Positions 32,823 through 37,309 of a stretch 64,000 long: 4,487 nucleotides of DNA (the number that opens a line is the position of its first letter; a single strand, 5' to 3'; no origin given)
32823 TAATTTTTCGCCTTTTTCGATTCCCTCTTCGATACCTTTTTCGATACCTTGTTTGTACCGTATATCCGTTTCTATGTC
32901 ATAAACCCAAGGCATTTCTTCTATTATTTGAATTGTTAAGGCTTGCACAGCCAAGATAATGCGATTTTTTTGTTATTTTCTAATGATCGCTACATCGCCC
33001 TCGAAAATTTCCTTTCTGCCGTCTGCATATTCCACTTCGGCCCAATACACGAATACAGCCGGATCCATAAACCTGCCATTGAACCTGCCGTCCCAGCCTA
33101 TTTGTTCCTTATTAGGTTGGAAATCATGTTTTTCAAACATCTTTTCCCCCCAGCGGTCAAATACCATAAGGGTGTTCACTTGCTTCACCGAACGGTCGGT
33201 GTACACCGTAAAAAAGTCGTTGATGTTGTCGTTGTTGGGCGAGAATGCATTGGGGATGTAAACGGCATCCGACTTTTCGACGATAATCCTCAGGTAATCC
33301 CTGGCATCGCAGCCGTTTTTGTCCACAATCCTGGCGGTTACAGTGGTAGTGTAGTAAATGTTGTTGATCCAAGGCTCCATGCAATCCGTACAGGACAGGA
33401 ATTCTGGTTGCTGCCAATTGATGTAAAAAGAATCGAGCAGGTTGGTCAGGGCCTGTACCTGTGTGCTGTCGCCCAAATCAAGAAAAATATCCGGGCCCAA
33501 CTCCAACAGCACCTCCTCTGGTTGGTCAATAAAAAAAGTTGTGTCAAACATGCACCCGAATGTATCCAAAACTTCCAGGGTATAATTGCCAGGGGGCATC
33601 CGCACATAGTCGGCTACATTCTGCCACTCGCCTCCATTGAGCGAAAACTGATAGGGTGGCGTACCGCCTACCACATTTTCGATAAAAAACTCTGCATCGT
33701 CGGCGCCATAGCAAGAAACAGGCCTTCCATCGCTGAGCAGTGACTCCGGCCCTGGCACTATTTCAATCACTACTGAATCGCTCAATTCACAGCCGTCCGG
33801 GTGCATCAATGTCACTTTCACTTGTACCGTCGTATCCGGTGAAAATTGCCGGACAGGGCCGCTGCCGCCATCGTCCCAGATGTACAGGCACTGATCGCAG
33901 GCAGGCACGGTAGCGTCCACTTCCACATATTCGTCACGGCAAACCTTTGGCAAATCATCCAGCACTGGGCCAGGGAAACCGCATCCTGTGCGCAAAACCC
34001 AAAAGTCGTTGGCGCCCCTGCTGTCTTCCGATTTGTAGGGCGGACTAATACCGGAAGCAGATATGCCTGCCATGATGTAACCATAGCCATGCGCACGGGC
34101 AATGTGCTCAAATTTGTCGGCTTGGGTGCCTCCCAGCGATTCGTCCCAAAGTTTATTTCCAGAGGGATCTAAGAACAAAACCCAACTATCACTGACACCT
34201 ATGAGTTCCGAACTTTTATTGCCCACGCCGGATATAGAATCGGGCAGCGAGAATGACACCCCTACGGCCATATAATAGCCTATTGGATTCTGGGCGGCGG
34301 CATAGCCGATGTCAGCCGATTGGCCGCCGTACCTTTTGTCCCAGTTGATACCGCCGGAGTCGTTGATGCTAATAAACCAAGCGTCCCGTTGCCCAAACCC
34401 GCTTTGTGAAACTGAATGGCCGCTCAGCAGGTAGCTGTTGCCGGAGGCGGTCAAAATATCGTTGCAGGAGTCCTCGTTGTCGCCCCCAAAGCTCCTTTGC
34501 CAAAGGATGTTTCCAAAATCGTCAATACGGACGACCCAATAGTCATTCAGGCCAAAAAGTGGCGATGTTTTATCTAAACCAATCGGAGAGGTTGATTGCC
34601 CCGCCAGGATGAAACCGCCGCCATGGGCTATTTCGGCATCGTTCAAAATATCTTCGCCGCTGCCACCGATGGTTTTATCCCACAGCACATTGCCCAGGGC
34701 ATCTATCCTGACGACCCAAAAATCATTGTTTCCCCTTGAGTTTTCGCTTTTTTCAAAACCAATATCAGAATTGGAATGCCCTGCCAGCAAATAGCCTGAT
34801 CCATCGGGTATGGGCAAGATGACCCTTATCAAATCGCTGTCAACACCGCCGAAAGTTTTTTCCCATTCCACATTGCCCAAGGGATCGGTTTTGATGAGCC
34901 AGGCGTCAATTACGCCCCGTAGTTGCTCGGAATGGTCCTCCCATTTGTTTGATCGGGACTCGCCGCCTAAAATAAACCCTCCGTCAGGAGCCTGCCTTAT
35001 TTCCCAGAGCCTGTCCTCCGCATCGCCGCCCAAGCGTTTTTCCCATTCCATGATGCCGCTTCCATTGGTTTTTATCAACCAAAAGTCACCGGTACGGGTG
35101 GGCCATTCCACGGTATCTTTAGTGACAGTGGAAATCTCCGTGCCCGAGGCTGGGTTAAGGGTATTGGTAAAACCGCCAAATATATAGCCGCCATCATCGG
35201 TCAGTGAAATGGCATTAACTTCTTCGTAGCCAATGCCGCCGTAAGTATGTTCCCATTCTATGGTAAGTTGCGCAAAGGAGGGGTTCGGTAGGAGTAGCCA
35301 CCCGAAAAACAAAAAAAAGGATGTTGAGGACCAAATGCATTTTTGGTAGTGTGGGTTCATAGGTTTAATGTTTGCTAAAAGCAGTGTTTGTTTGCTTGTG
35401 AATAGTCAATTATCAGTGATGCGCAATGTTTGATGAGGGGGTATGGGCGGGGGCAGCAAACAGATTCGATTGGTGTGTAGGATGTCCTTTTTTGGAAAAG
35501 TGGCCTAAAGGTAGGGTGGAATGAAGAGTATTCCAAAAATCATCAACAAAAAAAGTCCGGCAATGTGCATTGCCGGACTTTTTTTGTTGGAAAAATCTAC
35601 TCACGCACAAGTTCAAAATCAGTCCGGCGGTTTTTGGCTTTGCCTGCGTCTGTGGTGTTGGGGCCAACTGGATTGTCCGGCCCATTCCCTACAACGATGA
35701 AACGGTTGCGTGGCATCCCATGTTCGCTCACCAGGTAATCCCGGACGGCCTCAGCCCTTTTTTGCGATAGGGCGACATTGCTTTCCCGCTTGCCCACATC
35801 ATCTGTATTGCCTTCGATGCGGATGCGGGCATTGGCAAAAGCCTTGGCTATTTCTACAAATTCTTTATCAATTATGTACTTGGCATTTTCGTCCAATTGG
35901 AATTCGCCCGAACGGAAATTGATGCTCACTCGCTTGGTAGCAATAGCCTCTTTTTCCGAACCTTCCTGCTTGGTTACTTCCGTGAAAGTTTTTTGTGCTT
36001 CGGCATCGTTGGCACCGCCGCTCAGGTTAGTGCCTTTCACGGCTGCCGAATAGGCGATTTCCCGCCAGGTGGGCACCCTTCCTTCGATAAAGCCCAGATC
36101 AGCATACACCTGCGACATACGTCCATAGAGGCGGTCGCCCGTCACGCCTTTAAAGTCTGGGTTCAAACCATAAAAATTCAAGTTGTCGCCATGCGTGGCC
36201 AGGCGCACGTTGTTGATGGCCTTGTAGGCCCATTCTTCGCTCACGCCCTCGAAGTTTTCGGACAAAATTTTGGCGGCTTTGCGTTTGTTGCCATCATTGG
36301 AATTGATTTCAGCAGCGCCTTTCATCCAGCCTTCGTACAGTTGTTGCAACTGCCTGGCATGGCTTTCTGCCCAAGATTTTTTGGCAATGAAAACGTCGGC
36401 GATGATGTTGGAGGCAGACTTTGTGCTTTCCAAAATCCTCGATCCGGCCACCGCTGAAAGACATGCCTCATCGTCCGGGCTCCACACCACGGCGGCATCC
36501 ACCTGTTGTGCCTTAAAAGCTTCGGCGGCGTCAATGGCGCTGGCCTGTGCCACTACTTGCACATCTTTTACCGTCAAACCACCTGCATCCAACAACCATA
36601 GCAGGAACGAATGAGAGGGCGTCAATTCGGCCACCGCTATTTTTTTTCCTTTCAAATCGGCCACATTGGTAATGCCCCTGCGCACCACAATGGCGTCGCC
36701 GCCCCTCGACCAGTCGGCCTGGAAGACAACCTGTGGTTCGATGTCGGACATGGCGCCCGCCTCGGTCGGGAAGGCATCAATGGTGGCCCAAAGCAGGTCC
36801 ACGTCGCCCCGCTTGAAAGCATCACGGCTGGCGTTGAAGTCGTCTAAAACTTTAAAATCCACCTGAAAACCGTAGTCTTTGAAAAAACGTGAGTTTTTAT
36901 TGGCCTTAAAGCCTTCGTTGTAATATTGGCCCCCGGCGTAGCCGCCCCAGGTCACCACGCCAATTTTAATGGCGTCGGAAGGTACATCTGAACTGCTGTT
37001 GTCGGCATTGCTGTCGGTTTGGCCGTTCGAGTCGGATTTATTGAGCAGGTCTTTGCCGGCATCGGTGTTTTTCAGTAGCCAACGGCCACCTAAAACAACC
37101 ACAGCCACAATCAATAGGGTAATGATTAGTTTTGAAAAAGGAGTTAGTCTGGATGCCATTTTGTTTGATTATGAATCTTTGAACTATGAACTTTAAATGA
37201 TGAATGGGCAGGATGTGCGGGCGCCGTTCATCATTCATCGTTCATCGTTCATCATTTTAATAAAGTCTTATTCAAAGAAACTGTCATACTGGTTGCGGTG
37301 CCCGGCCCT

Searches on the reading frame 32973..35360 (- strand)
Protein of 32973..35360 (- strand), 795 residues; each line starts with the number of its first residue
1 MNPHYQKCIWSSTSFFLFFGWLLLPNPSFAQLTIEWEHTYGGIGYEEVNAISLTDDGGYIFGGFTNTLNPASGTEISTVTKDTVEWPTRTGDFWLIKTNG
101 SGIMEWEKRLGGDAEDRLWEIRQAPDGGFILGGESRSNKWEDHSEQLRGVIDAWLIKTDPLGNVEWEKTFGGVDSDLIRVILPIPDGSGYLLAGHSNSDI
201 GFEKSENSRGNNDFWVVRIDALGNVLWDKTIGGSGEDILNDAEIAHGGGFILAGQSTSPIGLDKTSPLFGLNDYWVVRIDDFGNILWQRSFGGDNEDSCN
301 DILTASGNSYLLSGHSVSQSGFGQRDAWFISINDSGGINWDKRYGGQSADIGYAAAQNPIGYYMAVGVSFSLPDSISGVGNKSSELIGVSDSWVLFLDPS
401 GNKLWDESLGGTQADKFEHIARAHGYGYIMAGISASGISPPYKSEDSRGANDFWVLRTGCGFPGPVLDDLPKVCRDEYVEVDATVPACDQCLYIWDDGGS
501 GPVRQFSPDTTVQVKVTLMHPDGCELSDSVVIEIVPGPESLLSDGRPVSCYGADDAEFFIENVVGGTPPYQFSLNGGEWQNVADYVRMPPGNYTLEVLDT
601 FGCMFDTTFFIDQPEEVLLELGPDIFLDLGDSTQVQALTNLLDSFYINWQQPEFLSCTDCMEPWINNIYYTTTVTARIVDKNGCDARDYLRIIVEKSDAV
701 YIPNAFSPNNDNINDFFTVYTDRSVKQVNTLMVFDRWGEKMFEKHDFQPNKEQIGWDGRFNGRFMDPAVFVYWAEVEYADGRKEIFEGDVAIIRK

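Call 56: search_protein_families(library=pfam, proteins=[window:32973-35360:-], max_evalue=0.001)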
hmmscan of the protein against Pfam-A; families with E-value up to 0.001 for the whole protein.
window:32973-35360:- (795 aa): 2 families
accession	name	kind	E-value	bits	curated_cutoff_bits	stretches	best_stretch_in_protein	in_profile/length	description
PF13585.12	CHU_C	-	5.1e-13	49.4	27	1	702-787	3-81/86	CHU_C Type IX secretion signal domain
PF13573.12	SprB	-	3.9e-05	23.6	28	1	547-577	6-35/37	SprB repeat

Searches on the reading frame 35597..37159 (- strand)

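Call 56: search_protein_families(library=pfam, proteins=[window:35597-37159:-], max_evalue=0.001)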
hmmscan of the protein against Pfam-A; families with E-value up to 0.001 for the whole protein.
window:35597-37159:- (520 aa): 6 families
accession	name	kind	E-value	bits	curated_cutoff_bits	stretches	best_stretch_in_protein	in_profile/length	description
PF00691.25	OmpA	-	3.3e-21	75.9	27.2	1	415-511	2-98/98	OmpA family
PF13379.11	NMT1_2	-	7.1e-11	42.8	24.7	1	87-300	24-252/252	NMT1-like family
PF12974.12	Phosphonate-bd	-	1.4e-09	38.1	27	1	96-274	27-212/242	ABC transporter, phosphonate, periplasmic substrate-binding protein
PF09084.16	NMT1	-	1.1e-08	35.6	20.5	1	157-285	77-209/216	NMT1/THI5 like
PF04069.17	OpuAC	-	0.00042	20.4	21.2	1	93-229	24-180/257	Substrate binding domain of ABC-type glycine betaine transport system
PF16868.10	NMT1_3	-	0.001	19.2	27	0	161-225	101-166/289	NMT1-like family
